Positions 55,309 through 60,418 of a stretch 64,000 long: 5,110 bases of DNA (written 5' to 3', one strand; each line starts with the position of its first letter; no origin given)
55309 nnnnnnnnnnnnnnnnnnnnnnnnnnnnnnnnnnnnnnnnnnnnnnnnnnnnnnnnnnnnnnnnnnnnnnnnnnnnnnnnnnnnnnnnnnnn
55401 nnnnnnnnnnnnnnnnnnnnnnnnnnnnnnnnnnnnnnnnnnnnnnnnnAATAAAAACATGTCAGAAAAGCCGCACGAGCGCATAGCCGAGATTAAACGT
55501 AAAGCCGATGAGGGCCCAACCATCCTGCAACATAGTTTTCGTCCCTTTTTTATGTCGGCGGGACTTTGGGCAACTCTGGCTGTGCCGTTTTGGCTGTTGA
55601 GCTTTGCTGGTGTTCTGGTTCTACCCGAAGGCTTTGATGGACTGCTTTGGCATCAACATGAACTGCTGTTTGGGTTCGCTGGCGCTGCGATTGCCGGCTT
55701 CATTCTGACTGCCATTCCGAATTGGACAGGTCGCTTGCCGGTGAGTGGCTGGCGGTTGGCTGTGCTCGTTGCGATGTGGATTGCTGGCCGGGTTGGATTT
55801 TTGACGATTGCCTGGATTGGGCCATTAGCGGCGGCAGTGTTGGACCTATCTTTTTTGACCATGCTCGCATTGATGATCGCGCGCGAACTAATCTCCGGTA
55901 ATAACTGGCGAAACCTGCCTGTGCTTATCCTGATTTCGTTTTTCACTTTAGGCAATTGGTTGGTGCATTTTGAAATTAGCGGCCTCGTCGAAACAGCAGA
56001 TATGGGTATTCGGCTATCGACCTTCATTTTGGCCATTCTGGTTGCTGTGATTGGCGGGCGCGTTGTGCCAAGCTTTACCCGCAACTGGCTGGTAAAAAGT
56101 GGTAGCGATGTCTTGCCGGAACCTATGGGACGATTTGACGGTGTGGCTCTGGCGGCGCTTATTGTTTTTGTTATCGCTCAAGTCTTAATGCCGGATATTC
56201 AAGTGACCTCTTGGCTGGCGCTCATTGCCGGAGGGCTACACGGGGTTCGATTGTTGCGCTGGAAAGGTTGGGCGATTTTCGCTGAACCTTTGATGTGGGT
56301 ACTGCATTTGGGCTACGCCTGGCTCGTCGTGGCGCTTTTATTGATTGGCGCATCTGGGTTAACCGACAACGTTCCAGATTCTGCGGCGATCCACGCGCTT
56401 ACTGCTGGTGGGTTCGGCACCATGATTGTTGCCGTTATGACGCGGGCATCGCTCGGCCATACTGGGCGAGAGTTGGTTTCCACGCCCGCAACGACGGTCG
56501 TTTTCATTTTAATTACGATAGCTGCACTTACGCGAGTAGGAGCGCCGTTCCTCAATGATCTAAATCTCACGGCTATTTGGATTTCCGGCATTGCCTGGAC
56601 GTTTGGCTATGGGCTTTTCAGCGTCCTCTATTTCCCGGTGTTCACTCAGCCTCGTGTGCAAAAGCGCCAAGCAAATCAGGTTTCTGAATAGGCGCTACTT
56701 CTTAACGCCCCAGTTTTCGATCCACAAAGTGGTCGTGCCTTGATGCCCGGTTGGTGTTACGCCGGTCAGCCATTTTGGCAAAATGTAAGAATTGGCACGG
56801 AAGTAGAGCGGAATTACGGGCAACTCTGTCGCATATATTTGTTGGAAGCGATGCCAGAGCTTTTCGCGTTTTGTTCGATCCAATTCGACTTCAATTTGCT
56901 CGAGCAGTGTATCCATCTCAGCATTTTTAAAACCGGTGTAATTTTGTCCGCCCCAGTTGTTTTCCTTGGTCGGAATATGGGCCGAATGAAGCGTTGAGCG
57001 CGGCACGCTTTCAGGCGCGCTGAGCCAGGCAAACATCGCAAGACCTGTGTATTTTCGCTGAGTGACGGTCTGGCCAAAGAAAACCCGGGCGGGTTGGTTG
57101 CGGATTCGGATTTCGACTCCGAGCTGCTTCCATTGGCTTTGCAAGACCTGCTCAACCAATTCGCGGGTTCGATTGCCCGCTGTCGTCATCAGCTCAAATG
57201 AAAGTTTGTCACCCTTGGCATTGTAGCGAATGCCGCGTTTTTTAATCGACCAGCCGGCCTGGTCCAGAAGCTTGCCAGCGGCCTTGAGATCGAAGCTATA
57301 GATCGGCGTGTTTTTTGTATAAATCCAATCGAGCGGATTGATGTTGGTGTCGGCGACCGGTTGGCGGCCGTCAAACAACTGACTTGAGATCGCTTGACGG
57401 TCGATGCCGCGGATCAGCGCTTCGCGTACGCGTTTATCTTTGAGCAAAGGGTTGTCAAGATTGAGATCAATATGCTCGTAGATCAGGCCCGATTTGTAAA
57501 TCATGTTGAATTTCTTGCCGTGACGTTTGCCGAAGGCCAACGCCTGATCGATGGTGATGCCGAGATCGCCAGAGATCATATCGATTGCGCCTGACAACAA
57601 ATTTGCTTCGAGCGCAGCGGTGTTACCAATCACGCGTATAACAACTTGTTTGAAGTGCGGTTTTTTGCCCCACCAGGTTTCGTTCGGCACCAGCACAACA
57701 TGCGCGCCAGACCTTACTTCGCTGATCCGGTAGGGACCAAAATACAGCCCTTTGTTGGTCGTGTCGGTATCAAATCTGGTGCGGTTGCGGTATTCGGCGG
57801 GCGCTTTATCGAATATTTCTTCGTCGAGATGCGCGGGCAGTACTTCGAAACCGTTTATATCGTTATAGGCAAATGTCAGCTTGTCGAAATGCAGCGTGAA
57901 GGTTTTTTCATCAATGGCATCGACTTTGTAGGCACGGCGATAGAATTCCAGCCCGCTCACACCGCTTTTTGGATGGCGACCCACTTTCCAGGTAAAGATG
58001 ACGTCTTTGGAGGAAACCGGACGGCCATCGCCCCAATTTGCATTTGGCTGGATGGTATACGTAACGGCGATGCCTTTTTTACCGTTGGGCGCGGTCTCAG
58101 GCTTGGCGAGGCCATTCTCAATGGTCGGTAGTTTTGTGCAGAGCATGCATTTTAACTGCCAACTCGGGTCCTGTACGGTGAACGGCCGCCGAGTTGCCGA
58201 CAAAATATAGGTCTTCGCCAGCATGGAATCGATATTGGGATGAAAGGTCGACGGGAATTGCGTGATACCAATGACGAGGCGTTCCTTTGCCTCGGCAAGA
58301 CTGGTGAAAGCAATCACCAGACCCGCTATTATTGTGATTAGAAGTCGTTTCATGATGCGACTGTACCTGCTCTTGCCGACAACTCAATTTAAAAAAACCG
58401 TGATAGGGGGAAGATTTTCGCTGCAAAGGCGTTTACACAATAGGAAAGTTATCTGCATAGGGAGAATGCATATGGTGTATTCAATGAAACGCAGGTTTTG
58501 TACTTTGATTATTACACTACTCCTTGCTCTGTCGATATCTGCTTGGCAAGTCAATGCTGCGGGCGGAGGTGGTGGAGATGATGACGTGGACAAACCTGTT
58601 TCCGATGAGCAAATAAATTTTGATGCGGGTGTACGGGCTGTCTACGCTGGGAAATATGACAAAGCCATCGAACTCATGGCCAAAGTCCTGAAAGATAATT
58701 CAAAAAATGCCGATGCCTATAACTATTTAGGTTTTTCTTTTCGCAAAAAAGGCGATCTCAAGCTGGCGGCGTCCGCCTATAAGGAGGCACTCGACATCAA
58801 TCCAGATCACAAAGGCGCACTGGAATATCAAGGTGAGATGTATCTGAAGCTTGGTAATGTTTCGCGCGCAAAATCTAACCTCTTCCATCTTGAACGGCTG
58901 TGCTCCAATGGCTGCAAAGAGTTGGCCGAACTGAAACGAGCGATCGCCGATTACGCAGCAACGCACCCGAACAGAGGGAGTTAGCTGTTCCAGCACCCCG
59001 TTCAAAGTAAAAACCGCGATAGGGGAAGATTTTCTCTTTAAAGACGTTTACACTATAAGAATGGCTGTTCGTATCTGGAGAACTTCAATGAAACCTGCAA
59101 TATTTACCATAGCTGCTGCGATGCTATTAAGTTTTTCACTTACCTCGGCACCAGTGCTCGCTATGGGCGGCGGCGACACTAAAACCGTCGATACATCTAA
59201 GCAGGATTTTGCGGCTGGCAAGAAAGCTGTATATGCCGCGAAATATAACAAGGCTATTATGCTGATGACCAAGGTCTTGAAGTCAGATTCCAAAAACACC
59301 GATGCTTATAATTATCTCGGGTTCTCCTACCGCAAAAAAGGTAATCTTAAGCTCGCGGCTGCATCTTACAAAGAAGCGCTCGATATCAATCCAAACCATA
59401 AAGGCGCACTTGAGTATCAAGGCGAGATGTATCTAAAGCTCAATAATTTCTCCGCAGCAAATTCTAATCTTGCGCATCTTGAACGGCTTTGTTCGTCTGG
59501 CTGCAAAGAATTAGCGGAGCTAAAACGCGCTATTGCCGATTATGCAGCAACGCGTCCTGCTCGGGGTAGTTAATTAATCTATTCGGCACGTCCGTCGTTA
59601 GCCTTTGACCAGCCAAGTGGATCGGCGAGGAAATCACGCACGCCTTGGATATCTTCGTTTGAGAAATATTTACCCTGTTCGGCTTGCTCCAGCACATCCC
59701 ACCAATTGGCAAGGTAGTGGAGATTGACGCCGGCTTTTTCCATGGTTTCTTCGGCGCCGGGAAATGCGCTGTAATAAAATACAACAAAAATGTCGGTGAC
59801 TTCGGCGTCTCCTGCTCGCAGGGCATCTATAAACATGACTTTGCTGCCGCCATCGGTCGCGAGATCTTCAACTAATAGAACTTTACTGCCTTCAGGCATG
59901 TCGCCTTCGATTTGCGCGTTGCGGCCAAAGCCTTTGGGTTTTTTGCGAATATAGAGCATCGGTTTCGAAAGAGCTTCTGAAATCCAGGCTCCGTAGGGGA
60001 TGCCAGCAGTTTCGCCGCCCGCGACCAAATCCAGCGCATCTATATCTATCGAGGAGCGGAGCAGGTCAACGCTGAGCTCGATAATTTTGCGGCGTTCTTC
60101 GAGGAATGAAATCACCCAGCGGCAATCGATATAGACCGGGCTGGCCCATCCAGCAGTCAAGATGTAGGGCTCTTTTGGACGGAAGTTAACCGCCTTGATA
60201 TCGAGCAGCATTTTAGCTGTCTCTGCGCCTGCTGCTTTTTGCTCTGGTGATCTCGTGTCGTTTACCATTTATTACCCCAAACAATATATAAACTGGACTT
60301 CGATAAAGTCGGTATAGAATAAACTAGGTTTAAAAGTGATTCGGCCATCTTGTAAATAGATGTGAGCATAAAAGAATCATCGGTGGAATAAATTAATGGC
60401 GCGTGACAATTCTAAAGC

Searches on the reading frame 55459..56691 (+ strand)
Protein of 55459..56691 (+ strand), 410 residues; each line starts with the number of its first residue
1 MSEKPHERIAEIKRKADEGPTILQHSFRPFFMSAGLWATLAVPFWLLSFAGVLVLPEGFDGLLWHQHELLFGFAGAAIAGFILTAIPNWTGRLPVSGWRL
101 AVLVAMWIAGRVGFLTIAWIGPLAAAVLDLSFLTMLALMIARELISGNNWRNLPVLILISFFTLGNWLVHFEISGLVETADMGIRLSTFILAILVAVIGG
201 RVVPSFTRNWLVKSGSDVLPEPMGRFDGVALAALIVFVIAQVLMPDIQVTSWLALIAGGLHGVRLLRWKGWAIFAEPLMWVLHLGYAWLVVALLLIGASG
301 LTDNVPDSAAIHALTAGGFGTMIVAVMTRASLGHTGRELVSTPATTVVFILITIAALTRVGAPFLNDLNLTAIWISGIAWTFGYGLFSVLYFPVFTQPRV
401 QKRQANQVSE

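Call 4: search_protein_families(library=pfam, proteins=[window:55459-56691:+])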
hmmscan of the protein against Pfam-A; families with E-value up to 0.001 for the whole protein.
window:55459-56691:+ (410 aa): 1 family
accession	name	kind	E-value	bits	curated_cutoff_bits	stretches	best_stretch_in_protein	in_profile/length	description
PF05940.17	NnrS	-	1e-112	377.6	28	1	22-399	2-371/371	NnrS protein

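Call 78: search_protein_families(library=ncbifam, proteins=[window:55459-56691:+], max_evalue=0.00001)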
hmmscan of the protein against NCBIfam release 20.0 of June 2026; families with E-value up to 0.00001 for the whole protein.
window:55459-56691:+ (410 aa): 0 families

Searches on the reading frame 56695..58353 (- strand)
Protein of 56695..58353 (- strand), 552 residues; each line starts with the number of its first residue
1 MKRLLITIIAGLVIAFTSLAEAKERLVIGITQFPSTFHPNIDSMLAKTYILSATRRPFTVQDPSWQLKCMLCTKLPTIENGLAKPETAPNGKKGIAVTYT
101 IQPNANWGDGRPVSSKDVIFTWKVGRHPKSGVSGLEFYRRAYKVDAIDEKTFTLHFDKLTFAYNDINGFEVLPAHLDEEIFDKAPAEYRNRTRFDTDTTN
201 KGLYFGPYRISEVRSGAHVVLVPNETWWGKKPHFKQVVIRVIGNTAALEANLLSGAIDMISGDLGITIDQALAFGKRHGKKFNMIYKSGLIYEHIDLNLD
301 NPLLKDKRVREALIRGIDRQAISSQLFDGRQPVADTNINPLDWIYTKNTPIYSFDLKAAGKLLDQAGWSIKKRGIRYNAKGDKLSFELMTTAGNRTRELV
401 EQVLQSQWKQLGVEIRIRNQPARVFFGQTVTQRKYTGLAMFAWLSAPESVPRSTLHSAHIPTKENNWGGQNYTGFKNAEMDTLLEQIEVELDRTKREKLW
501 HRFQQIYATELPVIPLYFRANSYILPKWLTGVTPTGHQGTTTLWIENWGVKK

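Call 4: search_protein_families(library=pfam, proteins=[window:56695-58353:-])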
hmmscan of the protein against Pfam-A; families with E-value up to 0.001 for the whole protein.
window:56695-58353:- (552 aa): 1 family
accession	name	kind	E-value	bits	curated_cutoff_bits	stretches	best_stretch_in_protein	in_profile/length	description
PF00496.27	SBP_bac_5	-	4.7e-61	207.4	32.4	1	80-448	4-351/368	Bacterial extracellular solute-binding proteins, family 5 Middle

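Call 17: search_protein_families(library=ncbifam, proteins=[window:56695-58353:-], max_evalue=0.00001)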
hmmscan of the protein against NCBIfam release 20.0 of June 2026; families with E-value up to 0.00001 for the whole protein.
window:56695-58353:- (552 aa): 10 families
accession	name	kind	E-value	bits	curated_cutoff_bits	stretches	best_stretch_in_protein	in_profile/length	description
NF045467.1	Opp4A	equivalog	1e-40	139.6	650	1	96-536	94-545/556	oligopeptide ABC transporter substrate-binding protein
TIGR02294.1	nickel_nikA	equivalog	5.5e-30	104.4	393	1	192-501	147-455/501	nickel ABC transporter substrate-binding protein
TIGR04028.1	SBP_KPN_01854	hypoth_equivalog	5.9e-28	97.7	468.5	1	97-533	62-494/509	TIGR04028 family ABC transporter substrate-binding protein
NF045468.1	Opp5A_nikA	equivalog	9.6e-25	87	600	1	200-511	156-451/488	nickel ABC transporter substrate-binding protein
NF047575.1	opine_bind_CntA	exception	1.7e-19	69.8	800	1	96-533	93-519/535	staphylopine-dependent metal ABC transporter substrate-binding lipoprotein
NF011689.0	PRK15109.1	equivalog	5.7e-18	64.9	560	1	202-517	212-508/547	ABC transporter substrate-binding protein SapA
NF011684.0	PRK15104.1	equivalog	2.6e-16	59.5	947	1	94-533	95-525/543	oligopeptide ABC transporter substrate-binding protein OppA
NF007287.0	PRK09755.1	equivalog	2.2e-12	46.6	1098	1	290-531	289-515/535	ABC transporter substrate-binding protein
NF043070.1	DppA_dipep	equivalog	2.5e-12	46.1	1005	1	203-512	208-499/535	dipeptide ABC transporter periplasmic-binding protein DppA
NF011942.0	PRK15413.1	equivalog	1.1e-09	37.5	594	1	91-518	82-482/512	glutathione ABC transporter substrate-binding protein GsiB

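Call 24: search_solved_structures(query=window:56695-58353:-, max_evalue=1e-10)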
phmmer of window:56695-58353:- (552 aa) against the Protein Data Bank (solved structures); distinct sequences matched with E-value up to 1e-10: 54.
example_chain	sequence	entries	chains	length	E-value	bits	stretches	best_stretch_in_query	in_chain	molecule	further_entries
2d5w_A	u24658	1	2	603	1.3e-71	245.2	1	26-539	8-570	peptide ABC transporter, peptide-binding protein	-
1xoc_A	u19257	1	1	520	1.7e-38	135.9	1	83-533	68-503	Oligopeptide-binding protein appA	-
8are_A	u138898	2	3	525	3.5e-24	88.6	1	80-536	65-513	Oligopeptide-binding protein OppA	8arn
4oet_A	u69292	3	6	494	9e-24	87.3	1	80-544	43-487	Putative peptide ABC-transport system periplasmic peptide-binding protein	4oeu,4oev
4oer_A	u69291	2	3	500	4.7e-23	84.9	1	184-504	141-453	NikA protein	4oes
9pl3_A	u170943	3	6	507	1.4e-21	80.1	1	200-443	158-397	Peptide ABC transporter, peptide-binding protein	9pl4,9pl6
6i3g_A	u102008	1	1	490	4.5e-20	75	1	96-535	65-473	ABC transporter, substrate-binding protein, family 5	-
3drf_A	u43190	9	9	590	1.3e-19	73.6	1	196-426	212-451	Oligopeptide-binding protein oppA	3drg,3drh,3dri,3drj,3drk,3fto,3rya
8j5q_A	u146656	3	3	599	9e-19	70.8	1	96-516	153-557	Uncharacterized protein Rv1280c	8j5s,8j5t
8j5u_A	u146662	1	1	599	9e-19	70.8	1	96-516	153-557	Uncharacterized protein Rv1280c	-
5u4o_A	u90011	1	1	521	1.4e-18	70.1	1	99-516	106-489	ABC transporter substrate-binding protein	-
5isu_A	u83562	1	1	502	2.2e-17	66.2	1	95-518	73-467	Lmo0135 protein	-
2noo_A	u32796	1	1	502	3.4e-17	65.5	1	92-515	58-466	Nickel-binding periplasmic protein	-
8j5r_A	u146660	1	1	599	3.8e-17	65.4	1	96-516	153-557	Uncharacterized protein Rv1280c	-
3m8u_A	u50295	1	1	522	1.5e-16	63.4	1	104-516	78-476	Heme-binding protein A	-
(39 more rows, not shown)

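Call 57: search_dna_similar(query=window:56695-58353:-, collection=plasmids, mode=protein, max_rows=12)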
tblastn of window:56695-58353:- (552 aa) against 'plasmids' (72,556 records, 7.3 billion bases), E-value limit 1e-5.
Records with a match: 1493; places in all: 2313; records where one place covers at least 80% of the query: 571.
Best place of each record, by identity: <60% 1493.
By first word of the organism name: Rhizobium 285; Klebsiella 178; Sinorhizobium 96; Agrobacterium 92; Pantoea 88; Lactococcus 57; Phaeobacter 57; Paracoccus 35; Enterobacter 35; Azospirillum 31; and 139 more.
By predicted mobility (MOB-suite, as given by PLSDB): non-mobilizable 861; conjugative 479; mobilizable 153.
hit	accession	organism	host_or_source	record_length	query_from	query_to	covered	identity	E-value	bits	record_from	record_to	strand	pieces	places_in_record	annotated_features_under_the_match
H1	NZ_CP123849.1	Agrobacterium tumefaciens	Rose,cell culture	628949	23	548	95%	38.7%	1e-104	352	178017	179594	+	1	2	peptide ABC transporter substrate-binding protein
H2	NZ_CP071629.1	Rhizobium leguminosarum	lentil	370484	5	525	94%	28.0%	1e-42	171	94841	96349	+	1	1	peptide ABC transporter substrate-binding protein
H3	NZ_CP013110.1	Sinorhizobium americanum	Vachellia farnesiana,cell culture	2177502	15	548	97%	27.3%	6e-43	172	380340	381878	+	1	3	record has no annotation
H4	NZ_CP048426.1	Rhizobium daejeonense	Cell,soil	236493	4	550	99%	26.6%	2e-38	158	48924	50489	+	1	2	peptide ABC transporter substrate-binding protein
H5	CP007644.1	Rhizobium etli bv. phaseoli str. IE4803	Phaseolus vulgaris,whole organism,nodule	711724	14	548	97%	27.1%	8e-41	166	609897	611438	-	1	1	dipeptide/oligopeptide/nickel ABC transporter substrate-binding ...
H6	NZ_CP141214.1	Sinorhizobium meliloti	alfalfa,Isolate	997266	9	548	98%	26.7%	4e-40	163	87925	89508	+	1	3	peptide ABC transporter substrate-binding protein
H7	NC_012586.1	Sinorhizobium fredii NGR234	-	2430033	15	548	97%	27.0%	2e-40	164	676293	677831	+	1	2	record has no annotation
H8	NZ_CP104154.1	Rhizobium sophoriradicis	Phaseolus vulgaris,cell culture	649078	25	548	95%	27.5%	1e-41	168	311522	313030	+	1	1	peptide ABC transporter substrate-binding protein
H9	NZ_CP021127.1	Rhizobium sp. Kim5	Phaseolus vulgaris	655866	25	548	95%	27.5%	1e-41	168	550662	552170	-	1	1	peptide ABC transporter substrate-binding protein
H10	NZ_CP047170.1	Ponticoccus alexandrii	surface sea water,shallow sea, symbosis ...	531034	4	549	99%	26.3%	7e-40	163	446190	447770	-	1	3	peptide ABC transporter substrate-binding protein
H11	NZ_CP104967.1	Phyllobacterium sp. A18/5-2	Vicia costata,cell culture,root nodule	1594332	4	550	97%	26.9%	9e-36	177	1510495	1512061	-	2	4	none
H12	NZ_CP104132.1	Sinorhizobium sp. K101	Phaseolus vulgaris,cell ...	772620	9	548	98%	26.5%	1e-38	159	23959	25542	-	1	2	peptide ABC transporter substrate-binding protein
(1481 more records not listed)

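Call 58: get_annotated_region(hit=H1, flank=8000)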
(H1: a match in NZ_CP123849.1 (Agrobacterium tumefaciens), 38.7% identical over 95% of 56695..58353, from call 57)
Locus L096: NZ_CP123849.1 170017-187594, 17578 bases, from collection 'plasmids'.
description: Agrobacterium tumefaciens strain H25/79 plasmid pAtH25_79a, complete sequence
organism: Agrobacterium tumefaciens (NCBI taxid 358)
taxonomy: Bacteria; Pseudomonadota; Alphaproteobacteria; Hyphomicrobiales; Rhizobiaceae; Agrobacterium; Agrobacterium tumefaciens
host: -; source: Rose,cell culture; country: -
typing (MOB-suite, as given by PLSDB): conjugative; relaxase MOBQ; mating-pair formation MPF_T
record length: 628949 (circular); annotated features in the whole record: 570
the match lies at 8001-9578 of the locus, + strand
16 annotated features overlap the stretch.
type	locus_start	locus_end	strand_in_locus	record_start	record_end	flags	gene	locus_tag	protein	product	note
CDS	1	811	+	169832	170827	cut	-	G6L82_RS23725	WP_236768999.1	tripartite tricarboxylate transporter substrate-binding protein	-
CDS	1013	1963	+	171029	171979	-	-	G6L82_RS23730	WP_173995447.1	VOC family protein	-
CDS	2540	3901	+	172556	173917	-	-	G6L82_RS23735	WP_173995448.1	CapA family protein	GO:0045227 - capsule polysaccharide biosynthetic process [Evidence IEA]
CDS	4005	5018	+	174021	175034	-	-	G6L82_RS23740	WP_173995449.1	ABC transporter ATP-binding protein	-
CDS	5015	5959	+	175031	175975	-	-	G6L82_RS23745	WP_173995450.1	oligopeptide/dipeptide ABC transporter ATP-binding protein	GO:0015833 - peptide transport [Evidence IEA]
CDS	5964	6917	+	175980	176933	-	-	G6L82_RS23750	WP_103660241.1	ABC transporter permease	GO:0055085 - transmembrane transport [Evidence IEA]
CDS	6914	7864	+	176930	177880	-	-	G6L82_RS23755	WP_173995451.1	ABC transporter permease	-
CDS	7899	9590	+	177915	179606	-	-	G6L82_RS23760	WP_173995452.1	peptide ABC transporter substrate-binding protein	-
CDS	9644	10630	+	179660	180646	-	-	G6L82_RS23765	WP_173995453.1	D-2-hydroxyacid dehydrogenase family protein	-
CDS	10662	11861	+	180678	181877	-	-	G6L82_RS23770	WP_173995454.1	MFS transporter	GO:0055085 - transmembrane transport [Evidence IEA]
CDS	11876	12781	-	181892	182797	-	-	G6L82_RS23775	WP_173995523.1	LysR substrate-binding domain-containing protein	-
CDS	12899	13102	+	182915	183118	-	-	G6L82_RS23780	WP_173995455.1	rubredoxin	-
CDS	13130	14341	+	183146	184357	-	-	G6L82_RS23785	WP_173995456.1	FAD-dependent oxidoreductase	-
CDS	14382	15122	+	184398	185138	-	-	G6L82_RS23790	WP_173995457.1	hypothetical protein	-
CDS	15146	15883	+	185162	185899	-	-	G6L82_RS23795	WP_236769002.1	transporter substrate-binding domain-containing protein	-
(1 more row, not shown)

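Call 78: search_protein_families(library=ncbifam, proteins=[L096:2540-3901:+], max_evalue=0.00001)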
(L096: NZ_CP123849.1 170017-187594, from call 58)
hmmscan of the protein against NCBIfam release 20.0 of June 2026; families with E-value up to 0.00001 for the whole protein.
L096:2540-3901:+ (453 aa): 1 family
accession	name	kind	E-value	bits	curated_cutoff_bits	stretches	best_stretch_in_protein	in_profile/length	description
NF038314.1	epimerase_MslH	equivalog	2.5e-64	217.3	700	1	8-446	5-429/439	lasso peptide C-terminal Trp epimerase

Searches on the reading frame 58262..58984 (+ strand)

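Call 4: search_protein_families(library=pfam, proteins=[window:58262-58984:+])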
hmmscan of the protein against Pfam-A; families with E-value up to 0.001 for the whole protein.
window:58262-58984:+ (240 aa): 13 families
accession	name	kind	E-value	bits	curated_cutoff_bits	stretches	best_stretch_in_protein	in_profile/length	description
PF13432.12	TPR_16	-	1.5e-14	54.5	32.7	2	121-182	2-63/65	Tetratricopeptide repeat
PF07719.23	TPR_2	-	7.2e-11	41.8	27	1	150-183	1-34/34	Tetratricopeptide repeat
PF14559.12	TPR_19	-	2.5e-09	37.8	25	1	162-204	3-45/68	Tetratricopeptide repeat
PF13431.12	TPR_17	-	1.2e-08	35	24.4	0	172-203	1-32/34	Tetratricopeptide repeat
PF13424.12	TPR_12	-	1.2e-07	32.2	30.1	1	132-179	26-74/77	Tetratricopeptide repeat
PF00515.34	TPR_1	-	1.4e-07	31.5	27.8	1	150-183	1-34/34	Tetratricopeptide repeat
PF13414.12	TPR_11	-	1.6e-07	31.3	26.8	1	129-164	7-42/42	TPR repeat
PF25063.1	ARM_TT21_C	-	2.3e-07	31.4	35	1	127-190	106-169/209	Tetratricopeptide repeat protein 21 C-terminal ARM domain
PF13428.12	TPR_14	-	2.2e-05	25.2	23.5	0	151-192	2-43/44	Tetratricopeptide repeat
PF12895.13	ANAPC3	-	2.4e-05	24.9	27.2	1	130-207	3-79/82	Anaphase-promoting complex, cyclosome, subunit 3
PF13181.12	TPR_8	-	5.2e-05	23.5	25.7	1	150-183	1-34/34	Tetratricopeptide repeat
PF13174.12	TPR_6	-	5.5e-05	24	26.3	0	155-182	5-32/33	Tetratricopeptide repeat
PF23914.1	TPR_CcmH_CycH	-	0.0006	20.1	42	0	131-181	102-152/158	Cytochrome c-type biogenesis protein H TPR domain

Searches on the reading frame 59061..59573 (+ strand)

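Call 4: search_protein_families(library=pfam, proteins=[window:59061-59573:+])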
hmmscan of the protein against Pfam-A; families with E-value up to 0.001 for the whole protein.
window:59061-59573:+ (170 aa): 12 families
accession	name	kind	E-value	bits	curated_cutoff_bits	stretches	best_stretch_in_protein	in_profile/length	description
PF13432.12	TPR_16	-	2e-10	41.4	32.7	1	51-112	2-63/65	Tetratricopeptide repeat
PF13431.12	TPR_17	-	2.4e-08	34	24.4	0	68-98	1-31/34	Tetratricopeptide repeat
PF00515.34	TPR_1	-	2.7e-08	33.7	27.8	1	81-113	2-34/34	Tetratricopeptide repeat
PF07719.23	TPR_2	-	1.2e-07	31.7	27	1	81-113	2-34/34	Tetratricopeptide repeat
PF14559.12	TPR_19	-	1.9e-06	28.6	25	0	92-133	3-44/68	Tetratricopeptide repeat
PF13414.12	TPR_11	-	1.9e-06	27.9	26.8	1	89-115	3-29/42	TPR repeat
PF25063.1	ARM_TT21_C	-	6.5e-06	26.6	35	1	57-129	106-179/209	Tetratricopeptide repeat protein 21 C-terminal ARM domain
PF12895.13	ANAPC3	-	1.1e-05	26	27.2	1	61-137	4-79/82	Anaphase-promoting complex, cyclosome, subunit 3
PF13181.12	TPR_8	-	4.2e-05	23.8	25.7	1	81-113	2-34/34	Tetratricopeptide repeat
PF23914.1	TPR_CcmH_CycH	-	0.00023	21.5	42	1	60-112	101-153/158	Cytochrome c-type biogenesis protein H TPR domain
PF13424.12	TPR_12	-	0.00032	21.3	30.1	0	82-139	5-70/77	Tetratricopeptide repeat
PF23558.1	TPR_P4H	-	0.00074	20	27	0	50-116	5-78/91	Prolyl 4-hydroxylase peptide-substrate-binding domain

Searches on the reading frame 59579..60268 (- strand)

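Call 4: search_protein_families(library=pfam, proteins=[window:59579-60268:-])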
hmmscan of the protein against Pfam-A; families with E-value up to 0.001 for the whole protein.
window:59579-60268:- (229 aa): 1 family
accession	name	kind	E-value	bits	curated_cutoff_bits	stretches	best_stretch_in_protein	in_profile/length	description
PF00156.33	Pribosyltran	-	4.2e-05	23.4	26.3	1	61-166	14-126/158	Phosphoribosyl transferase domain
